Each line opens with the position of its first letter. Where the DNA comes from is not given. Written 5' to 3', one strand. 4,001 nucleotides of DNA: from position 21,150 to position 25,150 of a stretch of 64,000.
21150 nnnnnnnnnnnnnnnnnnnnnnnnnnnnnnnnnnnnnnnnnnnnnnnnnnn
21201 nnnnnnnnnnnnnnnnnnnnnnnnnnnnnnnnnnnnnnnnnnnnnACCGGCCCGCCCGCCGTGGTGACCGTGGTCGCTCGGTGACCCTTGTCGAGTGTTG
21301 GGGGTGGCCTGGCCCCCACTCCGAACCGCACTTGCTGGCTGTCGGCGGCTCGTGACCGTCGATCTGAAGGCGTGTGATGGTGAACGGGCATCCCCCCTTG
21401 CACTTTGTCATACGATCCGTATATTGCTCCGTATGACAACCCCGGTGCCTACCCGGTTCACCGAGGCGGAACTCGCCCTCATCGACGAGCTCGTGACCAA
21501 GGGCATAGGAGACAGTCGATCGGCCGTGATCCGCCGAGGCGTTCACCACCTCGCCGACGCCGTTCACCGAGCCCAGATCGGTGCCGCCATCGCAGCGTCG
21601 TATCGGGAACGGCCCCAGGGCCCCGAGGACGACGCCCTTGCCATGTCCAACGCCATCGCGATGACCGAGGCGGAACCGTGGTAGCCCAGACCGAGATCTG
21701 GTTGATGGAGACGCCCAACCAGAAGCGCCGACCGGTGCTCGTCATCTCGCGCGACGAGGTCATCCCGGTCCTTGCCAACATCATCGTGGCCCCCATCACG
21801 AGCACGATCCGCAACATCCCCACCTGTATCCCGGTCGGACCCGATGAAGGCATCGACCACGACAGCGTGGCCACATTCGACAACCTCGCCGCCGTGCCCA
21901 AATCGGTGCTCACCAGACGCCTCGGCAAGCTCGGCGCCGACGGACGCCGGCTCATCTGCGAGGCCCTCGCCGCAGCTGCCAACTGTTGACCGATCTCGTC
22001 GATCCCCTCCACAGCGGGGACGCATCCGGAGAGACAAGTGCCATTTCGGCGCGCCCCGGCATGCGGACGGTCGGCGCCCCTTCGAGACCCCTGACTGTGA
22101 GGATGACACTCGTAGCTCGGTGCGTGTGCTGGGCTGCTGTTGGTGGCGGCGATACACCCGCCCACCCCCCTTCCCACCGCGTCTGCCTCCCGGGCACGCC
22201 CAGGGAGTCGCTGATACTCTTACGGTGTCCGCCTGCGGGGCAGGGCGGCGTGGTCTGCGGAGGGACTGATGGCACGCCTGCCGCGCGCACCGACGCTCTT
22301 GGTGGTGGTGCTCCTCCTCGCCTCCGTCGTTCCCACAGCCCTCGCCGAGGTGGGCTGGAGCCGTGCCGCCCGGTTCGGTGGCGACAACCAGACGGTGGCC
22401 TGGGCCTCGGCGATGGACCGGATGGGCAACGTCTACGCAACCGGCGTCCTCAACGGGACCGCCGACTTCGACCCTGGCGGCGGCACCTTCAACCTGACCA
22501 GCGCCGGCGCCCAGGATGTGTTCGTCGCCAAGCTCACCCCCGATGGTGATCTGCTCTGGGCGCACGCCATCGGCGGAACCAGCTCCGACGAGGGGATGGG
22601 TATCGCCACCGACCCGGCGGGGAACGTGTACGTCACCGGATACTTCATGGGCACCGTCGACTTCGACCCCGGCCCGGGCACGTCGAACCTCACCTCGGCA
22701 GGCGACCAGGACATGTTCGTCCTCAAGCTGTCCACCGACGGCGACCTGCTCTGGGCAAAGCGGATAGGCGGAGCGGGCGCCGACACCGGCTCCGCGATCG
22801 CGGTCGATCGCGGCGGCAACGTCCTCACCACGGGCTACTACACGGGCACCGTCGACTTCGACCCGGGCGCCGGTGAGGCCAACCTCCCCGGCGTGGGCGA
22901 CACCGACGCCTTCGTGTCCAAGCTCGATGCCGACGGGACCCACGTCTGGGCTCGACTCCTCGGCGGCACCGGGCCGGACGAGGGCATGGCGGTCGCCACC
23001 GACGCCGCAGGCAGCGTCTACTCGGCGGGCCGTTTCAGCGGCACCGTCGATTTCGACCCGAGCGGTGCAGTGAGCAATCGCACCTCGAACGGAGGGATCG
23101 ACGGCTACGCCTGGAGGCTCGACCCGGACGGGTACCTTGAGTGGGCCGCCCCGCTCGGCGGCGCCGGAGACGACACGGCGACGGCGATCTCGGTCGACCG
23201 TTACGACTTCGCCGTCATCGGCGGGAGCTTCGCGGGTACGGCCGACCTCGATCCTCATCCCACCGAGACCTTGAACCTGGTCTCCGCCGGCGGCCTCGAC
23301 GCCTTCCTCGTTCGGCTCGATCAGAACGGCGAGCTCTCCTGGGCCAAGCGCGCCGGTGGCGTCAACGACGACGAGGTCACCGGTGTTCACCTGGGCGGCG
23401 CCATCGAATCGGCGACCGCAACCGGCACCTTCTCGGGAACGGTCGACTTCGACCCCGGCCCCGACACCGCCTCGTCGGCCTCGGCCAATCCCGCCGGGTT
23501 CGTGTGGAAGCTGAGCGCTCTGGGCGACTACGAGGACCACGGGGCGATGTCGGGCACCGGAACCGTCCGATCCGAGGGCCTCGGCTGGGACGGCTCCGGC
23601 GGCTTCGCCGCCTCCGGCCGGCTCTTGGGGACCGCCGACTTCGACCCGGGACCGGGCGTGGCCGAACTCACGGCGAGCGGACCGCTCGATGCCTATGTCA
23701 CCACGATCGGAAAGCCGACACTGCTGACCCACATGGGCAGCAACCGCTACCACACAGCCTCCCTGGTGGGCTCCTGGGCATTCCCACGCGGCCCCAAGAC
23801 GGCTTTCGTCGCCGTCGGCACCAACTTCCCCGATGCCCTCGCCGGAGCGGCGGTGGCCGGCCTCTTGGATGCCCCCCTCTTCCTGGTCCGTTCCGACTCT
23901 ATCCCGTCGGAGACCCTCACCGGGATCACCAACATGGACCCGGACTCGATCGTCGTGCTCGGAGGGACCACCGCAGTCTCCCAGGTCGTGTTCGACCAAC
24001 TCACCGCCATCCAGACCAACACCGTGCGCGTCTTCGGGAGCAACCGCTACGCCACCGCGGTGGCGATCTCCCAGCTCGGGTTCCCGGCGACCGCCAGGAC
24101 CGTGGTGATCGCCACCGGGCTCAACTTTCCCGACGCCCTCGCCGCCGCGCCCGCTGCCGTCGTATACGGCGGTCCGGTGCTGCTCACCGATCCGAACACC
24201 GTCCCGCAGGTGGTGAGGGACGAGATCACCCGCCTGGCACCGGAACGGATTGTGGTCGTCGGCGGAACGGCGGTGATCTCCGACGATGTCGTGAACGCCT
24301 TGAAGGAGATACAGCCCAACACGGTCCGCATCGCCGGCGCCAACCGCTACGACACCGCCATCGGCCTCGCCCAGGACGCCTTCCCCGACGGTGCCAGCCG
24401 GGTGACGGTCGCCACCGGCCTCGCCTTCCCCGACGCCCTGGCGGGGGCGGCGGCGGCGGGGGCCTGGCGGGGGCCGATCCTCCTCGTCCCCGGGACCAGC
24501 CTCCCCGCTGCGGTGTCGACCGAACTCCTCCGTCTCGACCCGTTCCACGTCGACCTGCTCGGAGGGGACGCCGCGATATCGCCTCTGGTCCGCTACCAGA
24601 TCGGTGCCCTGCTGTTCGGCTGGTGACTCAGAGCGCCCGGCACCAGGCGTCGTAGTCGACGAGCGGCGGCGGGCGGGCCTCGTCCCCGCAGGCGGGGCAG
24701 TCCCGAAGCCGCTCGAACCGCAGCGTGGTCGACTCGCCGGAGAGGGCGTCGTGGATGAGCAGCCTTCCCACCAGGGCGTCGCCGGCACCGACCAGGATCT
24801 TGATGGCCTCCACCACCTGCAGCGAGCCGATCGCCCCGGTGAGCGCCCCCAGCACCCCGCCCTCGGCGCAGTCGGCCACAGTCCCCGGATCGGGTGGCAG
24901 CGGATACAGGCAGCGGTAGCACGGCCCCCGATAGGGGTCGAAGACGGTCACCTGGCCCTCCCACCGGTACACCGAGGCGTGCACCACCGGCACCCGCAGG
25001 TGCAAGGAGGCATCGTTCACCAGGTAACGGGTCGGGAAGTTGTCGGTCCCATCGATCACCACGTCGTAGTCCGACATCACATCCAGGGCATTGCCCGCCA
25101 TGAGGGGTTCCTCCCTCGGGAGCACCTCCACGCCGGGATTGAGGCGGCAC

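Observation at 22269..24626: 785-aa secreted SBBP beta-propeller protein with three CWB2 repeats (candidate cell-surface/S-layer-associated protein)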

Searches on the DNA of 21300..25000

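Call 49: search_rna_families(source=window, start=21300, end=25000, threshold=evalue, max_evalue=1)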
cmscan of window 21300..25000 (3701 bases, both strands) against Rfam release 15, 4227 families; matches with E-value up to 1: 1.
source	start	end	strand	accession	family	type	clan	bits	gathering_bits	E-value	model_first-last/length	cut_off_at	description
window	23554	23602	-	RF03294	mir-H3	Gene; miRNA;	-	29.4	70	0.17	1-81/81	no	mir-H3 microRNA precursor family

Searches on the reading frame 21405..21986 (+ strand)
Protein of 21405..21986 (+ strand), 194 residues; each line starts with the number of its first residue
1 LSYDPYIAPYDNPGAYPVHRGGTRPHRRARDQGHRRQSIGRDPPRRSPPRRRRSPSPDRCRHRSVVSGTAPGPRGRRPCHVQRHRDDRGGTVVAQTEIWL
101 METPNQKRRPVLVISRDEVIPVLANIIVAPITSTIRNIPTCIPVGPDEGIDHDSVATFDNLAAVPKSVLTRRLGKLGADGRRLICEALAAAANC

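Call 8: search_protein_families(library=pfam, proteins=[window:21405-21986:+], max_evalue=0.001)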
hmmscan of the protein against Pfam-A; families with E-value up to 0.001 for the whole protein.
window:21405-21986:+ (194 aa): 1 family
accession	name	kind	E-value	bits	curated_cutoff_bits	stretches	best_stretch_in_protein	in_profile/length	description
PF02452.23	PemK_toxin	-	3.3e-13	50.2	23.1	1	96-189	3-106/109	PemK-like, MazF-like toxin of type II toxin-antitoxin system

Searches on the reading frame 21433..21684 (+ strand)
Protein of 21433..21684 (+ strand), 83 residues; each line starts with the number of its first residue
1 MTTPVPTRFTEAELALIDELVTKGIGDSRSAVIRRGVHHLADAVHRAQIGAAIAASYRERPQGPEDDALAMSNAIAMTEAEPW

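Call 21: search_protein_families(library=pfam, proteins=[window:21433-21684:+], max_evalue=0.01)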
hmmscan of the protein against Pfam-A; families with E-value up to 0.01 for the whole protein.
window:21433-21684:+ (83 aa): 1 family
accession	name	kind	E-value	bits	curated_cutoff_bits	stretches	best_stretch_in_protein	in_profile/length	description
PF01402.27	RHH_1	-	0.003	17.9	20.5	1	11-39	8-35/39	Ribbon-helix-helix protein, copG family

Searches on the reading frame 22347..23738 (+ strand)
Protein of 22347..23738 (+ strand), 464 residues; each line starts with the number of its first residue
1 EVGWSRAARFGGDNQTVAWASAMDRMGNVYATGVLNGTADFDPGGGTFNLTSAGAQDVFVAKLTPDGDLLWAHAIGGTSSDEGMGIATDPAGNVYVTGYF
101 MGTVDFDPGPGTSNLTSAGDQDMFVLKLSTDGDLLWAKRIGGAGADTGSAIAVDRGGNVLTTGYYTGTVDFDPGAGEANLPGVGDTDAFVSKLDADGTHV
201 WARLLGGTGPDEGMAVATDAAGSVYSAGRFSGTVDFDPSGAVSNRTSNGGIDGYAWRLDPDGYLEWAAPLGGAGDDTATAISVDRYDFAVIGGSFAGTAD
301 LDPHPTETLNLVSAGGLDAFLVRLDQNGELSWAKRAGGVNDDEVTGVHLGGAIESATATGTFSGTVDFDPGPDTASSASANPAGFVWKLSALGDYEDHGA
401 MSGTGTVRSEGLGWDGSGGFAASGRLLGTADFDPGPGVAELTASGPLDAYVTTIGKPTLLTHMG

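Call 54: predict_structure(alignment_id=A2)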
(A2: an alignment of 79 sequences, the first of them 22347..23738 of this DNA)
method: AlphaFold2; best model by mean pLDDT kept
length: 464 residues; sequences in the alignment: 79
mean_pLDDT: 94.7   pTM: 0.93
mean pLDDT of the five models: 94.7, 94.6, 94.5, 94.1, 93.9
residues with pLDDT >= 90: 423; 70-90: 25; 50-70: 9; < 50: 7
segments of 3 or more residues with pLDDT < 50: 458-464
pLDDT, mean of each block of 10 residues (from residue 1): 79 98 96 98 96 98 96 98 98 98 96 97 98 98 98 98 98 97 96 98 95 98 98 92 93 98 96 97 96 98 91 97 97 97 96 84 98 97 97 95 97 91 97 87 97 69 38
secondary structure, 60 per line:
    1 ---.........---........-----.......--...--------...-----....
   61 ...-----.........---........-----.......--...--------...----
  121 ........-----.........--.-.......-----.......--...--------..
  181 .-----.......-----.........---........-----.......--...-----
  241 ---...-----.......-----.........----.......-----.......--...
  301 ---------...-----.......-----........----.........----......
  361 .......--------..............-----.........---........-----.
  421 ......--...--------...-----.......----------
elements in order: E4-12 E16-23 E29-35 E38-40 E49-51 E57-63 E69-77 E81-88 E94-100 E103-105 E114-116 E121-128 E134-142 E147-153 E159-165 E168-170 E179-181 E187-193 E199-207 E211-218 E224-230 E233-235 E244-246 E252-258 E264-272 E277-283 E289-295 E298-300 E310-312 E318-324 E330-337 E342-350 E355-367 E376-389 E395-403 E407-414 E420-426 E429-431 E440-442 E448-454

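Call 56: fold_search(model_id=the predicted structure, library=pdb)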
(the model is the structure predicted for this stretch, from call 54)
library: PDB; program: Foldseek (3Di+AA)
matches with E <= 10: 669; with E <= 0.001: 100
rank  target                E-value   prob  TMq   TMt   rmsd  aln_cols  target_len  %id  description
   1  7fh7                  1.4e-21  1.00  0.71  0.51   5.9       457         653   22  Friedel-Crafts alkylation enzyme CylK mutant Y37F (released 2022-02-16)
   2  7fh8                  3.0e-21  1.00  0.72  0.52   5.8       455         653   23  Friedel-Crafts alkylation enzyme CylK mutant H391A (released 2022-02-16)
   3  7fh6                  9.6e-21  1.00  0.72  0.52   5.1       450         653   23  Friedel-Crafts alkylation enzyme CylK (released 2022-02-16)
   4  7roo                  2.8e-20  1.00  0.72  0.52   4.5       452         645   22  Crystal structure of Friedel-Crafts alkylating enzyme CylK from Cylindospermum licheniforme with bromide (released 2022-03-23)
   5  7ron                  9.1e-20  1.00  0.71  0.53   4.2       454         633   22  Crystal structure of the Friedel-Crafts alkylating enzyme CylK from Cylindospermum licheniforme (released 2022-03-23)
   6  4h5j_A                2.1e-06  1.00  0.48  0.62   7.3       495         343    9  Crystal Structure of the Guanine Nucleotide Exchange Factor Sec12 (P64 form) (released 2012-11-07)
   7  7dxn_A                4.5e-06  1.00  0.39  0.47   8.8       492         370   11  Plant growth-promoting factor YxaL from Bacillus velezensis (released 2022-01-19)
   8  7qrv_B                7.9e-06  1.00  0.36  0.57   8.4       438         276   12  Crystal structure of NHL domain of TRIM2 (full C-terminal) (released 2022-05-04)
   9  8otz_f                9.5e-06  0.99  0.22  0.18  17.9       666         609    8  48-nm repeat of the native axonemal doublet microtubule from bovine sperm (released 2023-11-22)
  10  8okv_D                1.3e-05  1.00  0.40  0.56   9.8       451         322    9  lipoprotein BT2095 from Bacteroides thetaiotamicron bound to cyanocobalamin CnCbl (released 2023-09-20)
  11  1q7f_B                1.5e-05  1.00  0.39  0.60   7.4       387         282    9  Brain Tumor NHL domain (released 2003-10-21)
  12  7qrv_A                2.8e-05  1.00  0.38  0.59   8.3       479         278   11  Crystal structure of NHL domain of TRIM2 (full C-terminal) (released 2022-05-04)
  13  8bmy_A                2.8e-05  1.00  0.30  0.39  10.8       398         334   10  Bacteroides thetaiotaomicron surface lipoprotein bound to cyanocobalamin (released 2023-08-16)
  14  4p05_A                2.9e-05  1.00  0.33  0.28  16.8       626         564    9  Bacterial arylsulfate sulfotransferase (ASST) H436N mutant with 4-nitrophenyl sulfate (PNS) in the active site (released 2014-03-26)
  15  6u42_5L               2.9e-05  0.96  0.21  0.17  18.0       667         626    7  Natively decorated ciliary doublet microtubule (released 2019-11-13)
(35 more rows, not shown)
